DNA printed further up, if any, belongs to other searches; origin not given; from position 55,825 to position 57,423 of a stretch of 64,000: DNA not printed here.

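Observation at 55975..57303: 442-aa ATP-grasp-like ORF coupled to nuoD, in the slot where bacteria encode the electron-input module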

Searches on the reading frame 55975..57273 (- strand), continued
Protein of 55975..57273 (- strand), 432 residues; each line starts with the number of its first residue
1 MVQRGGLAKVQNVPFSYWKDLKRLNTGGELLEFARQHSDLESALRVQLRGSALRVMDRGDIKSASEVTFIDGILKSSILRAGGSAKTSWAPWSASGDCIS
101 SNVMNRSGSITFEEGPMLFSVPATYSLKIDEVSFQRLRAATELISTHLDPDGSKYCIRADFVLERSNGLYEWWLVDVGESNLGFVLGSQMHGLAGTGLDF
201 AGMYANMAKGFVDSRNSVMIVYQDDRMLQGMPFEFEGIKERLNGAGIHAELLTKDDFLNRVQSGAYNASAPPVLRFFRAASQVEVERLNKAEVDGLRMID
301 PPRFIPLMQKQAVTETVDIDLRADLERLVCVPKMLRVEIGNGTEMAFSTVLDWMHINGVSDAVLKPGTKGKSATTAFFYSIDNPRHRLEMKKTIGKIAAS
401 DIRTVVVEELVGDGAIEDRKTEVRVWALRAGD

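Call 41: search_protein_families(library=pfam, alignment_id=A2, max_evalue=10)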
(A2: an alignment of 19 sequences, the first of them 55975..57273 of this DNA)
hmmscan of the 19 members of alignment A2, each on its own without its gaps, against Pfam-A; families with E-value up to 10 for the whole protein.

A. member 1, window:55975-57273:- (432 aa): 0 families

B. families by the number of members that match (of 19 scanned): 6 families
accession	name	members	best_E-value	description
PF19532.5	Ig_TMEM131L_2nd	1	0.018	Transmembrane protein 131-like, second Ig-like domain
PF18121.7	TFA2_Winged_2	1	0.029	TFA2 Winged helix domain 2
PF14349.11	SprA_N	1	0.037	Motility related/secretion protein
PF23358.1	OST48_MD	1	0.052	OST48 middle domain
PF03630.20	Fumble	1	0.22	Fumble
PF24898.2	GGDEF_GdpP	1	0.35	Cyclic-di-AMP phosphodiesterase GdpP-like, GGDEF domain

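Call 43: find_related_loci(query=A3, collection=metagenome_contigs, flank=8000)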
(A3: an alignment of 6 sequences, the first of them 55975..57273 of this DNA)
Query A3 (432 aa) in metagenome_contigs; peptide patterns used: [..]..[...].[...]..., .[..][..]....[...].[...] (x = any residue, [..] = any of these).
164 stretches matched a pattern; 2 encode a relative of the query (tblastn E <= 1e-3); 1 distinct loci.
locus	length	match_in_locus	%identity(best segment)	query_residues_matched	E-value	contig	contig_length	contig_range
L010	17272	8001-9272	32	5-429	5e-73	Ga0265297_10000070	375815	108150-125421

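Call 44: fold_search(model_id=the predicted structure, library=viral)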
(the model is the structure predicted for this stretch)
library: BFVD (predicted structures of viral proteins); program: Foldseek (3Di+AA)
matches with E <= 10: 576; with E <= 0.001: 1
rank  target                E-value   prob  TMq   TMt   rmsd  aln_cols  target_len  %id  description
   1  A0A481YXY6            9.6e-05  1.00  0.27  0.27   6.1       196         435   12  D-ala D-ala ligase [Marseillevirus LCMAC202]
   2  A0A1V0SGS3            1.9e-03  0.99  0.26  0.14   8.3       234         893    7  Tubulin-tyrosine ligase family protein [Hokovirus HKV1]
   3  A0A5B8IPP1            1.4e-02  0.80  0.19  0.15   9.4       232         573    9  Tubulin-tyrosine ligase family [Mimiviridae sp. ChoanoV1]
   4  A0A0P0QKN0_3          2.7e-02  0.75  0.21  0.09  11.0       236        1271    9  (no name in the UniProt tables at hand)
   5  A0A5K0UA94            2.7e-02  0.15  0.12  0.10  14.0       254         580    9  Phosphoacetylglucosamine mutase [Yasminevirus sp. GU-2018]
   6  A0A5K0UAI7            4.3e-02  0.66  0.20  0.26   7.9       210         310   10  ATP-grasp domain-containing protein (Fragment) [Yasminevirus sp. GU-2018]
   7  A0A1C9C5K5            5.2e-02  0.84  0.17  0.30   7.0       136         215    9  Uncharacterized protein [Heterosigma akashiwo virus 01]
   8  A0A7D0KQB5            6.5e-02  0.15  0.11  0.18  22.6       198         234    7  (no name in the UniProt tables at hand)
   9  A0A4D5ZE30            8.3e-02  0.80  0.15  0.37   6.6       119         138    9  Uncharacterized protein [Burkholderia phage BcepSaruman]
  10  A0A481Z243            1.1e-01  0.11  0.15  0.12  18.9       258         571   10  Uncharacterized protein [Mimivirus LCMiAC02]
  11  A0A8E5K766            1.2e-01  0.12  0.12  0.17  18.3       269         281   12  (no name in the UniProt tables at hand)
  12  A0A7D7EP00            1.4e-01  0.10  0.11  0.14  16.5       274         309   10  (no name in the UniProt tables at hand)
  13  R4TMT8                1.5e-01  0.89  0.15  0.27   4.8        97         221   11  ATP-grasp domain-containing protein [Halogranum tailed virus 1]
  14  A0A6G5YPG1            1.5e-01  0.18  0.14  0.14  12.1       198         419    8  (no name in the UniProt tables at hand)
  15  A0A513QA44            1.5e-01  0.16  0.16  0.10  15.8       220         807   11  Replicase polyprotein 1ab (Fragment) [Porcine torovirus]
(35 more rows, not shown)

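Call 53: search_protein_families(library=ncbifam, proteins=[L007:6866-7846:+, L008:6479-7153:+, L008:7164-7811:+, L002:2077-2457:+, L005:2391-3167:+, L005:102-767:+], max_evalue=0.01)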
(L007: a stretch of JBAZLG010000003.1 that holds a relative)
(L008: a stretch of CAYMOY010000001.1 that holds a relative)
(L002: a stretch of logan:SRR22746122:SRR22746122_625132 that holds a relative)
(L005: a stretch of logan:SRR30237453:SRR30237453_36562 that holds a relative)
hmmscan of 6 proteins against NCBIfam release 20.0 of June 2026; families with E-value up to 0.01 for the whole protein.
L007:6866-7846:+ (326 aa): 1 family
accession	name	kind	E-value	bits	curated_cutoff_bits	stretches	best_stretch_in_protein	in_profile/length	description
NF053625.1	SerKinSerKArch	equivalog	8.5e-13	48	380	1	74-297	20-243/244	ADP-dependent L-serine kinase SerK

L008:6479-7153:+ (224 aa): 2 families
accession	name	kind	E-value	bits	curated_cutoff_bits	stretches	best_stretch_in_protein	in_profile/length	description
NF009064.0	PRK12398.1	equivalog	1.1e-64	217.4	207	1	4-185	3-165/165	pyruvoyl-dependent arginine decarboxylase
TIGR00286.1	TIGR00286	equivalog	2.7e-42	144.1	106.95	1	6-138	1-127/152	pyruvoyl-dependent arginine decarboxylase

L008:7164-7811:+ (215 aa): 1 family
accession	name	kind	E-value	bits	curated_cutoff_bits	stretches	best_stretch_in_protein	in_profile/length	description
NF040495.1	tranport_ArsG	equivalog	0.0038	16.6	200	0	21-86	71-136/225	aromatic aminobenezylarsenical efflux permease ArsG family transporter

L002:2077-2457:+ (127 aa): 8 families
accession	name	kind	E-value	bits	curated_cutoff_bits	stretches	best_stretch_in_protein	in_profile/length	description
NF006803.0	PRK09311.1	equivalog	4.4e-23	81.7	569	1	19-125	210-311/417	bifunctional 3,4-dihydroxy-2-butanone-4-phosphate synthase/GTP cyclohydrolase II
NF006806.0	PRK09319.1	equivalog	2.3e-22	79.4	764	1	16-125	211-316/561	bifunctional 3,4-dihydroxy-2-butanone-4-phosphate synthase/GTP cyclohydrolase II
NF001591.0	PRK00393.1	subfamily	7.4e-22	77.7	148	1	42-125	17-101/199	GTP cyclohydrolase II RibA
NF006456.0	PRK08815.1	equivalog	1.4e-18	67.4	464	1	67-125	214-272/376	GTP cyclohydrolase II RibA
NF006805.0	PRK09318.1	equivalog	2.6e-17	62.9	486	1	43-125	206-287/387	bifunctional 3,4-dihydroxy-2-butanone-4-phosphate synthase/GTP cyclohydrolase II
TIGR00505.1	ribA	equivalog_domain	3.3e-17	62.6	205.85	1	44-125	15-98/191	GTP cyclohydrolase II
NF005536.0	PRK07198.1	equivalog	5.7e-06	25.4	403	1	69-125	239-299/419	GTP cyclohydrolase II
NF010626.1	PRK14019.1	equivalog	0.0026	16.8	513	1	43-125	219-303/364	bifunctional 3,4-dihydroxy-2-butanone-4-phosphate synthase/GTP cyclohydrolase II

L005:2391-3167:+ (258 aa): 10 families
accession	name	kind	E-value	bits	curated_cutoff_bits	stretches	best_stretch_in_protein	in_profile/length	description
NF009830.0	PRK13304.1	equivalog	9.8e-32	110.5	267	1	1-257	1-264/265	aspartate dehydrogenase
TIGR03855.1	NAD_NadX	equivalog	3.2e-27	95.6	206.55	1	30-256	6-229/229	aspartate dehydrogenase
NF009829.0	PRK13303.1-4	subfamily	2.1e-23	83.2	184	1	4-257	3-244/245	aspartate dehydrogenase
NF009828.0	PRK13303.1-3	subfamily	1.4e-22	80.1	177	1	1-254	1-261/263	aspartate dehydrogenase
NF009824.0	PRK13301.1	equivalog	2.9e-14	53.2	528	1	65-257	64-267/267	putative L-aspartate dehydrogenase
NF009827.0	PRK13303.1-2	equivalog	7.5e-13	48.3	226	1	1-248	1-259/267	aspartate dehydrogenase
NF009825.0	PRK13302.1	equivalog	1.5e-10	41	253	1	4-257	9-270/271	aspartate dehydrogenase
NF009826.0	PRK13303.1-1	equivalog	1.2e-06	28.3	479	1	5-255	13-272/273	aspartate dehydrogenase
NF001319.0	PRK00258.3-3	equivalog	0.0043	16.1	252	1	6-69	127-190/279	shikimate dehydrogenase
TIGR03944.1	dehyd_SbnB_fam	equivalog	0.0086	15.1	326.9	0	3-59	134-191/327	2,3-diaminopropionate biosynthesis protein SbnB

L005:102-767:+ (221 aa): 21 families
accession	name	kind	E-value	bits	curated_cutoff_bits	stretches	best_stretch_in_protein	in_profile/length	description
TIGR04479.1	bcpD_PhpK_rSAM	subfamily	3.2e-21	75.3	600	1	30-127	314-410/504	PhpK family radical SAM P-methyltransferase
TIGR03471.1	HpnJ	equivalog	1.5e-17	63.7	577.6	1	5-128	245-367/472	hopanoid biosynthesis associated radical SAM protein HpnJ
TIGR04014.1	B12_SAM_MJ_0865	equivalog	8.8e-15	54.4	360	1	41-138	252-348/434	methyl-coenzyme M reductase glutamine C-methyltransferase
NF050148.1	rSAM_ApyD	equivalog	1.2e-12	47.1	750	1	25-121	266-361/645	RiPP biosynthesis radical SAM protein ApyD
TIGR02026.1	BchE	equivalog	3.9e-09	35.9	481.35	1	32-138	270-377/497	magnesium-protoporphyrin IX monomethyl ester anaerobic oxidative cyclase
TIGR04072.2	rSAM_ladder_B12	equivalog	4.6e-08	32.1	360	1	30-127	254-350/443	lipid biosynthesis B12-binding/radical SAM protein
NF033070.1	rSAM_AprD4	equivalog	1e-07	31.2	500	1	25-128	263-368/456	AprD4 family radical SAM diol-dehydratase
TIGR01574.1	miaB-methiolase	equivalog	1.7e-07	30.6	355.3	1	57-138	255-337/437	tRNA (N6-isopentenyl adenosine(37)-C2)-methylthiotransferase MiaB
TIGR04013.1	B12_SAM_MJ_1487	hypoth_equivalog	2.8e-07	29.7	251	1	59-126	267-333/382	TIGR04013 family B12-binding domain/radical SAM domain-containing protein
TIGR00089.1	TIGR00089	subfamily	2.9e-07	29.6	251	1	42-138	231-330/429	MiaB/RimO family radical SAM methylthiotransferase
NF038361.1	rSAM_Sden_1168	equivalog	1.2e-06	27.4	575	1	25-127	348-452/560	Sden_1168 family B12-binding radical SAM P-methyltransferase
TIGR01212.1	TIGR01212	equivalog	5.6e-06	25.7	180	1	61-130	141-209/302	tRNA modification radical SAM protein MnmL/YtqA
TIGR03975.1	rSAM_ocin_1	subfamily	9.6e-06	24.4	281.85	1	44-154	349-452/606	RiPP maturation radical SAM C-methyltransferase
TIGR01579.1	MiaB-like-C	equivalog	7.2e-05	22.2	357.05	1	43-130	232-322/416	tRNA (N(6)-L-threonylcarbamoyladenosine(37)-C(2))-methylthiotransferase MtaB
NF006064.0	PRK08207.2-2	equivalog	0.00012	21.2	504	1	39-134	242-336/465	coproporphyrinogen III oxidase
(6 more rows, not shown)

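Call 54: search_protein_families(library=pfam, proteins=[L007:6866-7846:+, L008:6479-7153:+, L008:7164-7811:+, L002:2077-2457:+, L005:102-767:+, L007:9309-10271:+], max_evalue=0.01)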
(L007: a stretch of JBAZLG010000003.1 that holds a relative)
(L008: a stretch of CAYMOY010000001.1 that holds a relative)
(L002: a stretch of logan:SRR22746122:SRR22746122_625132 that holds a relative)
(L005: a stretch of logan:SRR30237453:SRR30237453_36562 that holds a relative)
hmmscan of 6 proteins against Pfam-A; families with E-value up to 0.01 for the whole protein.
L007:6866-7846:+ (326 aa): 0 families

L008:6479-7153:+ (224 aa): 1 family
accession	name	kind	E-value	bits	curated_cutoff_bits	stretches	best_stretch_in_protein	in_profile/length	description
PF01862.21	PvlArgDC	-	4.7e-61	205.8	22.7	1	7-184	1-161/161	Pyruvoyl-dependent arginine decarboxylase (PvlArgDC)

L008:7164-7811:+ (215 aa): 1 family
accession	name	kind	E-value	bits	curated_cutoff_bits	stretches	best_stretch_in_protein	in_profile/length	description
PF11139.14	SfLAP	-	8.5e-19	68.3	35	1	10-212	1-209/213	Sap, sulfolipid-1-addressing protein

L002:2077-2457:+ (127 aa): 1 family
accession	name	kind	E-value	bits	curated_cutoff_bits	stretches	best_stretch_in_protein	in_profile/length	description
PF00925.25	GTP_cyclohydro2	-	2.5e-22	79.6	23.3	1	43-126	14-97/165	GTP cyclohydrolase II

L005:102-767:+ (221 aa): 1 family
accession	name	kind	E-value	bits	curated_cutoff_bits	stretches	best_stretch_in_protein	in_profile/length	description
PF04055.27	Radical_SAM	-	2.5e-11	44.5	29.5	1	4-122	44-165/166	Radical SAM superfamily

L007:9309-10271:+ (320 aa): 1 family
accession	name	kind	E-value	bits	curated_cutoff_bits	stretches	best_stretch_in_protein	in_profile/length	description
PF00684.25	DnaJ_CXXCXGXG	-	1.1e-07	32.5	32.7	1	168-221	1-54/65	DnaJ central domain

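Call 63: find_encoding_contigs(protein=P0005, flank=6000, max_places=2)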
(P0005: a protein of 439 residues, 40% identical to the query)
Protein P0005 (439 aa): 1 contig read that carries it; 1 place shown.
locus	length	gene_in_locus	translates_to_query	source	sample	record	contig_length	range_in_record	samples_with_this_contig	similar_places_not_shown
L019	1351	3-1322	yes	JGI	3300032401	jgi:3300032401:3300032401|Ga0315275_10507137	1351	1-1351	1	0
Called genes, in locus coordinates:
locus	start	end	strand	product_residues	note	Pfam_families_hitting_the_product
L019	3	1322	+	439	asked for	?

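Call 64: find_encoding_contigs(protein=P0009, flank=6000, max_places=2)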
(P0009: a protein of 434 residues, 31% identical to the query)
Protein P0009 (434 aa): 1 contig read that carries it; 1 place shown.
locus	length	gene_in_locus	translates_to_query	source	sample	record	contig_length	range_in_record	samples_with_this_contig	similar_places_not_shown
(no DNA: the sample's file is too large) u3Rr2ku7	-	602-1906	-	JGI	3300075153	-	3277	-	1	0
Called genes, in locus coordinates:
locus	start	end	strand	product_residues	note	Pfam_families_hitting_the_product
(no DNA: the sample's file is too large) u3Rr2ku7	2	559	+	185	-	PF03437:BtpA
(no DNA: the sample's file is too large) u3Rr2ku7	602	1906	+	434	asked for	-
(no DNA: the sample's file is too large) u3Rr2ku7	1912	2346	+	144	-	PF00702:Hydrolase (weak), PF13419:HAD_2, PF13242:Hydrolase_like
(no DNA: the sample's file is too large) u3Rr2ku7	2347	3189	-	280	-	PF02775:TPP_enzyme_C, PF12367:PFO_beta_C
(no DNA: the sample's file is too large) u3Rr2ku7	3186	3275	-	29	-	?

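Call 65: find_encoding_contigs(protein=P0010, flank=6000, max_places=2)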
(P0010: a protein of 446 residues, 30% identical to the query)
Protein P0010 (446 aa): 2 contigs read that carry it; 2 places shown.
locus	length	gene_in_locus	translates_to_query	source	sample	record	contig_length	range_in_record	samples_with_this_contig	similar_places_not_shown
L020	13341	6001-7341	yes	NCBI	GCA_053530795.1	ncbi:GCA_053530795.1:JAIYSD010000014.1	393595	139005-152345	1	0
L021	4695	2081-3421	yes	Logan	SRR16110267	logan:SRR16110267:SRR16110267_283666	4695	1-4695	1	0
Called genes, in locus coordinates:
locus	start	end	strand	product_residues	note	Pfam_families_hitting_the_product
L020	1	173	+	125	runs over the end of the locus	PF01850:PIN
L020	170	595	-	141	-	PF00692:dUTPase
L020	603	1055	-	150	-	PF22811:Zn_ribbon_NrdR, PF03477:ATP-cone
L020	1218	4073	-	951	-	PF03477:ATP-cone, PF00317:Ribonuc_red_lgN, PF02867:Ribonuc_red_lgC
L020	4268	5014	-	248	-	PF01978:TrmB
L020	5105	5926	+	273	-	PF03437:BtpA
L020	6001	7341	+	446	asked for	-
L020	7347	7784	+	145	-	PF13419:HAD_2 (weak), PF13242:Hydrolase_like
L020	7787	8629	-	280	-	PF02775:TPP_enzyme_C, PF12367:PFO_beta_C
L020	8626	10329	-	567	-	PF01558:POR, PF01855:POR_N, PF02780:Transketolase_C, PF17147:PFOR_II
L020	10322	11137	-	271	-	PF01261:AP_endonuc_2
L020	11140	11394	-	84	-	PF13459:Fer4_15, PF13370:Fer4_13, PF12838:Fer4_7 (faint)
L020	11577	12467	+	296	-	PF09863:DUF2090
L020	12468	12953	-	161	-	-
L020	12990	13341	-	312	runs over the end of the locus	PF03320:FBPase_glpX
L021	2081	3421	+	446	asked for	-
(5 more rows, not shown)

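Call 66: find_encoding_contigs(protein=P0014, flank=6000, max_places=2)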
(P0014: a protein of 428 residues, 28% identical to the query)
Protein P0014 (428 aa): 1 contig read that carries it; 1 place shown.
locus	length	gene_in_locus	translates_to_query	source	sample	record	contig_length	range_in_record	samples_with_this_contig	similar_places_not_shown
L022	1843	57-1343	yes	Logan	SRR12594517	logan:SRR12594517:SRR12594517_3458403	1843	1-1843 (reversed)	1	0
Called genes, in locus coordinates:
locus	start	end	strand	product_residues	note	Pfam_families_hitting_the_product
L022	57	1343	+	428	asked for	-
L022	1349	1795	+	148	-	PF13419:HAD_2, PF13242:Hydrolase_like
